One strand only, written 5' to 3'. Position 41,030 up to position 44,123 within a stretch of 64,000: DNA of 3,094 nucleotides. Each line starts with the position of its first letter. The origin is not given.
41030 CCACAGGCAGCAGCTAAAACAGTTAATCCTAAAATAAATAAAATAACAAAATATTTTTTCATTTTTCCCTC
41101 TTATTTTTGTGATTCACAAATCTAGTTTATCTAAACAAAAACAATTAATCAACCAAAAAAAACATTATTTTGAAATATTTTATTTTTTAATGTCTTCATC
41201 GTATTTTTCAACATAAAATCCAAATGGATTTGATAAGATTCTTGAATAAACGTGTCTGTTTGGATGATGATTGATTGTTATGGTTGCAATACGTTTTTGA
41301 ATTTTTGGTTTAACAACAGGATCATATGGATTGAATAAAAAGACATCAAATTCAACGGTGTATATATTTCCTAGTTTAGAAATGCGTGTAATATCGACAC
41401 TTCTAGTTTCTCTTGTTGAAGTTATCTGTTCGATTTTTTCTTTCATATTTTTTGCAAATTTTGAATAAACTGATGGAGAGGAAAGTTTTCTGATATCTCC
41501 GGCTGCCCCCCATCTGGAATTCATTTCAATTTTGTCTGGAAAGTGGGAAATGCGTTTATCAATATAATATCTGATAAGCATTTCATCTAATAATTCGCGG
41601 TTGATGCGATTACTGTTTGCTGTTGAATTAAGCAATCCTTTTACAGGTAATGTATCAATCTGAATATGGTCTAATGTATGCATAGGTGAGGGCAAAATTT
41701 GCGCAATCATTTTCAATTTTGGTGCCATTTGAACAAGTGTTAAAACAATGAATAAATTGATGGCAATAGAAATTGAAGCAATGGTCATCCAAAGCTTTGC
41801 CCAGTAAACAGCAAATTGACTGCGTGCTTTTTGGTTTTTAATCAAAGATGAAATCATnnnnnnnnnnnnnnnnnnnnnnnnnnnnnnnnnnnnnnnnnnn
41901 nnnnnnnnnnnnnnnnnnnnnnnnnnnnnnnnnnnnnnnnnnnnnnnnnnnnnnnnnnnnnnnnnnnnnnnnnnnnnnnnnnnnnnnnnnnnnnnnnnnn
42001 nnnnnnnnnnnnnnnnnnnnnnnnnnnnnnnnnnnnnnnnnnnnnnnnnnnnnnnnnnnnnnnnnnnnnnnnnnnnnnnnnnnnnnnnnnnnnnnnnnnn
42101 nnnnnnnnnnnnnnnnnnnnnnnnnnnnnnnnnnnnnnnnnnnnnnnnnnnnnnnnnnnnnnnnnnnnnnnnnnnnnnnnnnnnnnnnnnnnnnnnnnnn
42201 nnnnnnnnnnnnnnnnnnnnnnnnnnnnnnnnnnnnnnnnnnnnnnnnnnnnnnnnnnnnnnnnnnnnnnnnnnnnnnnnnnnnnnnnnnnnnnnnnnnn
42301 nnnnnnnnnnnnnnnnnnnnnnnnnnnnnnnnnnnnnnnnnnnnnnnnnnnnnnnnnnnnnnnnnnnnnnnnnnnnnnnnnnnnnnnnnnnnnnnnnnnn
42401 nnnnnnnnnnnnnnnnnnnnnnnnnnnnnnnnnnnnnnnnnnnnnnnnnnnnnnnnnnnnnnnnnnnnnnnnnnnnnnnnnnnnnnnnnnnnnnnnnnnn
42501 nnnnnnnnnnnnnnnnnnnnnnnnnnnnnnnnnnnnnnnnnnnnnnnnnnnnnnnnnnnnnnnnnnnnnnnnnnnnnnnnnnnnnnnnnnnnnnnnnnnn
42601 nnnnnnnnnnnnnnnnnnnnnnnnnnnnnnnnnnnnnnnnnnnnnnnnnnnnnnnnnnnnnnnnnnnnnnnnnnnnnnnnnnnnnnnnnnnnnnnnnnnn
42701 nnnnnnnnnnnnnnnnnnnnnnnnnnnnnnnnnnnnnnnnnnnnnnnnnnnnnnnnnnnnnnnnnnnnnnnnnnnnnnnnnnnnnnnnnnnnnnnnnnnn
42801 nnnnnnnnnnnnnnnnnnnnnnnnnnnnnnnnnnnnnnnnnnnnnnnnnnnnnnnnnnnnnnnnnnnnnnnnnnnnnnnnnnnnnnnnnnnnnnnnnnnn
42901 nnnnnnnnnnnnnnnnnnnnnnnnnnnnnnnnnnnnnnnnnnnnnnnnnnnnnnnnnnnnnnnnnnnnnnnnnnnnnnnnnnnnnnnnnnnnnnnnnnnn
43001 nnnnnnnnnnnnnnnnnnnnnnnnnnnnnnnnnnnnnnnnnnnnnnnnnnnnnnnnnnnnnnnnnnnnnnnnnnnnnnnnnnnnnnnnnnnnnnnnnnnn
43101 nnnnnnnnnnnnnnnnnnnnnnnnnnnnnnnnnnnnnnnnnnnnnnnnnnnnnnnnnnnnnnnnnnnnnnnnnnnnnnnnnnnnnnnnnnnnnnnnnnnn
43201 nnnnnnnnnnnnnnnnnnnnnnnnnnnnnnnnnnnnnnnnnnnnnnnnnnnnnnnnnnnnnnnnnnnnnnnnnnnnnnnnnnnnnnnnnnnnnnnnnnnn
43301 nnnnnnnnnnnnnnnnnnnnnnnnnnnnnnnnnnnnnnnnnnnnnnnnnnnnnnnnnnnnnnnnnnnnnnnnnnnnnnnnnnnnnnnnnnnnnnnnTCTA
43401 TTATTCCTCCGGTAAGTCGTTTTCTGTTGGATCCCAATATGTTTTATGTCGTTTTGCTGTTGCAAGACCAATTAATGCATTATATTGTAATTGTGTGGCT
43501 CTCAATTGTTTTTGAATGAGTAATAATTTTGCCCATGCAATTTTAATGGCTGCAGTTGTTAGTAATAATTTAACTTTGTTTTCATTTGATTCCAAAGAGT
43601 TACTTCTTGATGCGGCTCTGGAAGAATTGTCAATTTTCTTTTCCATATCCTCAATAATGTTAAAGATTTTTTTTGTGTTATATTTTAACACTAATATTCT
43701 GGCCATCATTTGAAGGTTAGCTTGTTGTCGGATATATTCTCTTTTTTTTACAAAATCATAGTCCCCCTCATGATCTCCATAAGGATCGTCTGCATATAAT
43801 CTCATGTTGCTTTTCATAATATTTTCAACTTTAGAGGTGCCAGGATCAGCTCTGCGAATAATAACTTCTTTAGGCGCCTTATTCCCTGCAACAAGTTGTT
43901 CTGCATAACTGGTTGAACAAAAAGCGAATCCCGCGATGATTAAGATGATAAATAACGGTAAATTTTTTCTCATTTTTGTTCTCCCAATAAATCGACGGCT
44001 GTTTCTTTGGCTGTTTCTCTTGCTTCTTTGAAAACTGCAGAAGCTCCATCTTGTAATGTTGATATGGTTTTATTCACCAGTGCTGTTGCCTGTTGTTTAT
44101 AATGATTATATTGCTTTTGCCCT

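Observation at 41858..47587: Seven tightly coupled signal-peptide genes of unrecognisable family directly upstream of, and contiguous with, the virB8-virB11 genes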

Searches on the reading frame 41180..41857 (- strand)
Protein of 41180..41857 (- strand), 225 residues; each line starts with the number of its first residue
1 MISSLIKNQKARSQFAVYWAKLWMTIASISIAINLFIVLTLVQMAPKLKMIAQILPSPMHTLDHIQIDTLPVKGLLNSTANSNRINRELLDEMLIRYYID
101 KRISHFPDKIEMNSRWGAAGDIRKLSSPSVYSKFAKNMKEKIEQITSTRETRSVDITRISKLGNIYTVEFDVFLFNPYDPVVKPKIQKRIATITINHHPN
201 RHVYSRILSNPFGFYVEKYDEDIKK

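Call 4: search_protein_families(library=pfam, proteins=[window:41180-41857:-], max_evalue=1)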
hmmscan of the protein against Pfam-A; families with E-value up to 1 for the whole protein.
window:41180-41857:- (225 aa): 3 families
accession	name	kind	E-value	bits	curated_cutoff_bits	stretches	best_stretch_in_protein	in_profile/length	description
PF04335.19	VirB8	-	1.1e-10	42.2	23.2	1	16-221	13-210/213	VirB8 protein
PF01765.24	RRF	-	0.038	14.3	29.7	1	157-201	30-74/164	Ribosome recycling factor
PF12051.14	DUF3533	-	0.046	13.1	27.6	1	11-46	274-309/380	Protein of unknown function (DUF3533)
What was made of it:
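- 41180..41857 (-): virB8 paralogue a. The gene invariably adjacent to the cassette. PF04335 VirB8 scores E=1.1e-10 (call 4).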

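Call 5: search_protein_families(library=ncbifam, proteins=[window:41180-41857:-], max_evalue=1)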
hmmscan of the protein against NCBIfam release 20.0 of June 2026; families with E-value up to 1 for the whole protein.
window:41180-41857:- (225 aa): 1 family
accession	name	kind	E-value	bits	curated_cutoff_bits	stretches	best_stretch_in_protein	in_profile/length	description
NF010439.0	PRK13865.1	equivalog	0.061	12.8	188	1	9-53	26-70/237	type IV secretion system protein VirB8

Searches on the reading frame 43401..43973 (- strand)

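Call 4: search_protein_families(library=pfam, proteins=[window:43401-43973:-], max_evalue=1)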
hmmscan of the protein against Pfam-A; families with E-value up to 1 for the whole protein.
window:43401-43973:- (190 aa): 2 families
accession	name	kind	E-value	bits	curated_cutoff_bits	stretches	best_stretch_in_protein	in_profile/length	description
PF20042.4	DUF6444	-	0.031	15.4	27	1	81-130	9-57/85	Family of unknown function (DUF6444)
PF24848.1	DUF7723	-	0.12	12.9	27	0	72-114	18-59/71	Family of unknown function (DUF7723)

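Call 5: search_protein_families(library=ncbifam, proteins=[window:43401-43973:-], max_evalue=1)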
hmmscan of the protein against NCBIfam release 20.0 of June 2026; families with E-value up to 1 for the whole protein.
window:43401-43973:- (190 aa): 0 families
